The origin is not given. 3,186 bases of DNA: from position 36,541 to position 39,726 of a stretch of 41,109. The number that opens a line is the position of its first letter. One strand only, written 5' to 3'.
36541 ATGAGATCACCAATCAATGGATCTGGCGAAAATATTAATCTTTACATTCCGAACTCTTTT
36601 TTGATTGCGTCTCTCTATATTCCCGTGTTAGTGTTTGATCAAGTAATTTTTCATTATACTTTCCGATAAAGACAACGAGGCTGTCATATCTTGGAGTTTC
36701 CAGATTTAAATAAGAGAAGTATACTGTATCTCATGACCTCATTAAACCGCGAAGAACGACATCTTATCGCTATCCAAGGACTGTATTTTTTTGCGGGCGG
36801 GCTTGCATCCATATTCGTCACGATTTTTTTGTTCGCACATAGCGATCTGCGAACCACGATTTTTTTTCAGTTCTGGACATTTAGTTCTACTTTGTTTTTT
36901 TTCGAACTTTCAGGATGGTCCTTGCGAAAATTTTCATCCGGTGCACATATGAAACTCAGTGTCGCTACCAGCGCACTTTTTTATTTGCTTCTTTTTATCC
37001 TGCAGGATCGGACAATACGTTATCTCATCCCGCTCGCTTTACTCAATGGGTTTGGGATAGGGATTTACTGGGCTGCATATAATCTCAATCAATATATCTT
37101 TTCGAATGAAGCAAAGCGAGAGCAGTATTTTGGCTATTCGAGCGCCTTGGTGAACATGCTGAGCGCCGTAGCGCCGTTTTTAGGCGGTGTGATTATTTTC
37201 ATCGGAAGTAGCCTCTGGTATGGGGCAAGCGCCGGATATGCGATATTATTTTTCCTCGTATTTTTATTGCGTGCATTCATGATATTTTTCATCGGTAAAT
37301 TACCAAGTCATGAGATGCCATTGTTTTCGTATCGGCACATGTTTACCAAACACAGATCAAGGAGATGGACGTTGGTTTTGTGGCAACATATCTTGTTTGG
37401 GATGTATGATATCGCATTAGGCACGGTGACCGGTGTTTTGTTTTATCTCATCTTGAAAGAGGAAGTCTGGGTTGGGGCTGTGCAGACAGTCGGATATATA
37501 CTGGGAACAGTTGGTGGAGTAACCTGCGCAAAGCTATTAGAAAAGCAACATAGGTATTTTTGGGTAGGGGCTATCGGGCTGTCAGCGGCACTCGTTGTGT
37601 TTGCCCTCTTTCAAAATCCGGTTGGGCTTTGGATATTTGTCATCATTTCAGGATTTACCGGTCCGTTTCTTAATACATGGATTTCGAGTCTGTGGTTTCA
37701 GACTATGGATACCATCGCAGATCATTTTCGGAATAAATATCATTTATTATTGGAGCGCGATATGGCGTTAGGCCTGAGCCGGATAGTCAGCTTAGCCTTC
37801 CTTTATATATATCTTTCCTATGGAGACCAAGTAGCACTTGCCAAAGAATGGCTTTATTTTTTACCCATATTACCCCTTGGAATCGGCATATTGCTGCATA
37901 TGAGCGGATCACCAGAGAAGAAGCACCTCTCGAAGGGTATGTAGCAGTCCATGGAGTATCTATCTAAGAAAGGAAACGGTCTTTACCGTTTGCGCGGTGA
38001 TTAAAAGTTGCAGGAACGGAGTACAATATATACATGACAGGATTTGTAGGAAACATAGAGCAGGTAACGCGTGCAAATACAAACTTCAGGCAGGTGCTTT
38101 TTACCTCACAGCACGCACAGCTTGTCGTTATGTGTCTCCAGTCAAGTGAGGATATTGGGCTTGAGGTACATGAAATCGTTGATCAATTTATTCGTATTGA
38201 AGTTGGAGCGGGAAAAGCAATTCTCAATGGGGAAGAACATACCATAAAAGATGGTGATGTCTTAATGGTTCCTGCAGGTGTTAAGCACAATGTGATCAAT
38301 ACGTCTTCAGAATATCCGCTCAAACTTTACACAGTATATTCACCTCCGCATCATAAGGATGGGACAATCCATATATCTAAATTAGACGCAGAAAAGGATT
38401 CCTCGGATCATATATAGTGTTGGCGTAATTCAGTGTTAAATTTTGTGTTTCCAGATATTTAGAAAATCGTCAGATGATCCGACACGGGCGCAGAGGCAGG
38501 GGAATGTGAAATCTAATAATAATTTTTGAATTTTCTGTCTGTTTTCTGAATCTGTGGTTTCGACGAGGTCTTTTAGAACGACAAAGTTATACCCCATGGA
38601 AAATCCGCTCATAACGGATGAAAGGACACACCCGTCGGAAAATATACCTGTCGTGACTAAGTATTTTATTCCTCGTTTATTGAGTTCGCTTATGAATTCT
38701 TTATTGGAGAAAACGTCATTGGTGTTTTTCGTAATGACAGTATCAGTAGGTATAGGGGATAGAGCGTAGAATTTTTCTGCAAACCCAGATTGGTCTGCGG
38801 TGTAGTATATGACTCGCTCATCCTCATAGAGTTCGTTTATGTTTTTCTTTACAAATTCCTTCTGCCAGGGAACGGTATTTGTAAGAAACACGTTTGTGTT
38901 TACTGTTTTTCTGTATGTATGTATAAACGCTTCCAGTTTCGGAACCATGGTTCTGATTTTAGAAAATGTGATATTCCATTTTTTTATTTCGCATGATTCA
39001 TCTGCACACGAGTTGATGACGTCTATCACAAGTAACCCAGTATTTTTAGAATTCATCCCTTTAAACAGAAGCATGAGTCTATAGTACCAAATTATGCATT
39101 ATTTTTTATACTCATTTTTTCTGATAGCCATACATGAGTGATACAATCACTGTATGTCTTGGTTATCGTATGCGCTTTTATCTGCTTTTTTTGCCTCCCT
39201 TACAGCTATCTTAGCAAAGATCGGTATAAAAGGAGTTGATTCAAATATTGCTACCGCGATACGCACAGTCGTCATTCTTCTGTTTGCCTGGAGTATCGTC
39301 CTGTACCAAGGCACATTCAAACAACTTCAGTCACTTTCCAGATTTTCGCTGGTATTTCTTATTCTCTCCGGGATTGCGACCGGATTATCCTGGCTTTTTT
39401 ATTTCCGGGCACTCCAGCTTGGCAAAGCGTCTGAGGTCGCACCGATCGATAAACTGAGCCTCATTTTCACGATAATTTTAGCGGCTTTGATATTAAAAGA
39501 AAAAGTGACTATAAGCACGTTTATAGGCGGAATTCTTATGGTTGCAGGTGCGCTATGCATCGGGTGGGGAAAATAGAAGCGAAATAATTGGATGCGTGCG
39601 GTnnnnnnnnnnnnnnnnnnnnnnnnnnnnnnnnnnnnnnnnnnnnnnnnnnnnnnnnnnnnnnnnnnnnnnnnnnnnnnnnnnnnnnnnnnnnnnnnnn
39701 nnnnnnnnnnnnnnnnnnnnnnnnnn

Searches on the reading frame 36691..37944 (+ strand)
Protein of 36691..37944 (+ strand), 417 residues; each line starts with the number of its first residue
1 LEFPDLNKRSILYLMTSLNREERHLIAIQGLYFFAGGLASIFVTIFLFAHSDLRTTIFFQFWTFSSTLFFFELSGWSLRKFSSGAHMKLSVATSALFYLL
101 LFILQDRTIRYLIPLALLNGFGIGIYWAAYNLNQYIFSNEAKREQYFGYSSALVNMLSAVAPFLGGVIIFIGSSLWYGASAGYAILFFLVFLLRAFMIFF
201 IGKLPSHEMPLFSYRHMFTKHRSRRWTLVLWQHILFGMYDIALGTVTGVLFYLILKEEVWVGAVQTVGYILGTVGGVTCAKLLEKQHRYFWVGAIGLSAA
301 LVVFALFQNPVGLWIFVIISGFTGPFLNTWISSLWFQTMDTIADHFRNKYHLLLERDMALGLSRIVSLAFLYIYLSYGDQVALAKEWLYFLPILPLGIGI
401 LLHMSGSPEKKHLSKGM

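Call 14: search_protein_families(library=pfam, proteins=[window:36691-37944:+], max_evalue=0.001)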
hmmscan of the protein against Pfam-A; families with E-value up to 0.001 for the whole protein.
window:36691-37944:+ (417 aa): 1 family
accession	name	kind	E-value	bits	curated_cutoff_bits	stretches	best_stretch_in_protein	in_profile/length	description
PF07690.21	MFS_1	-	7.6e-07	28.8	33.4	1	33-336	6-320/347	Major Facilitator Superfamily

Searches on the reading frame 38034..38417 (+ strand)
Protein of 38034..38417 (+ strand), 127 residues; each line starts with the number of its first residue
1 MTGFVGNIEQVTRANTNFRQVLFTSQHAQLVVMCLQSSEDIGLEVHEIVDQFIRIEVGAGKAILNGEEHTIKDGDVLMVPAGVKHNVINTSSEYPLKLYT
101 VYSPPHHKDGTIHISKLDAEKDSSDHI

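Call 14: search_protein_families(library=pfam, proteins=[window:38034-38417:+], max_evalue=0.001)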
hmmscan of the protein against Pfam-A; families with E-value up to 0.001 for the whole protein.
window:38034-38417:+ (127 aa): 2 families
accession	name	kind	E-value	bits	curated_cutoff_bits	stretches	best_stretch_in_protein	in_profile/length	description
PF07883.17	Cupin_2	-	2.2e-13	50.1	27.2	1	32-102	2-70/70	Cupin domain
PF02311.25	AraC_binding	-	5.4e-05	23.4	21.1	1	54-105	28-78/135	AraC-like ligand binding domain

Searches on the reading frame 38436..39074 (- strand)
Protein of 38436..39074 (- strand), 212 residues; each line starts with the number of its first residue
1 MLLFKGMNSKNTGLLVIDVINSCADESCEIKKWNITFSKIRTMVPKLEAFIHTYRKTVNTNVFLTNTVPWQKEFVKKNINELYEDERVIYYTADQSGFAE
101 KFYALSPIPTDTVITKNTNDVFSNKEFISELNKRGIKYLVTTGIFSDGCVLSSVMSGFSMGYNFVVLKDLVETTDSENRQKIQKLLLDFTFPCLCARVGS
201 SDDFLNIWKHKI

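Call 14: search_protein_families(library=pfam, proteins=[window:38436-39074:-], max_evalue=0.001)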
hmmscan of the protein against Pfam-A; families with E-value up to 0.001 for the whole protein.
window:38436-39074:- (212 aa): 1 family
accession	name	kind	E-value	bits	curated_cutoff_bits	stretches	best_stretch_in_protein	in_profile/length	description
PF00857.26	Isochorismatase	-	7.2e-19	69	27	1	12-181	1-158/175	Isochorismatase domain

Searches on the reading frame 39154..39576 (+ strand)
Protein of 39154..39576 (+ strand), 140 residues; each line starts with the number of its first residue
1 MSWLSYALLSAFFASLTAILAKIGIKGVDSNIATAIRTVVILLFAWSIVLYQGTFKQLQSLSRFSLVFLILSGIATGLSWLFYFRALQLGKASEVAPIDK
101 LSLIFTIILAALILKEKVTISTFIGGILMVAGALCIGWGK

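Call 14: search_protein_families(library=pfam, proteins=[window:39154-39576:+], max_evalue=0.001)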
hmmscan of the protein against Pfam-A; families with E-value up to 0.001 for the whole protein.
window:39154-39576:+ (140 aa): 2 families
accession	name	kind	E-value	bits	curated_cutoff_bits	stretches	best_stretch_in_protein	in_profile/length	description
PF00892.27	EamA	-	8.3e-22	78.4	28.2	1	2-136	2-133/135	EamA-like transporter family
PF05653.20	Mg_trans_NIPA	-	0.00081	19.1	26.2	0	77-136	60-119/295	Magnesium transporter NIPA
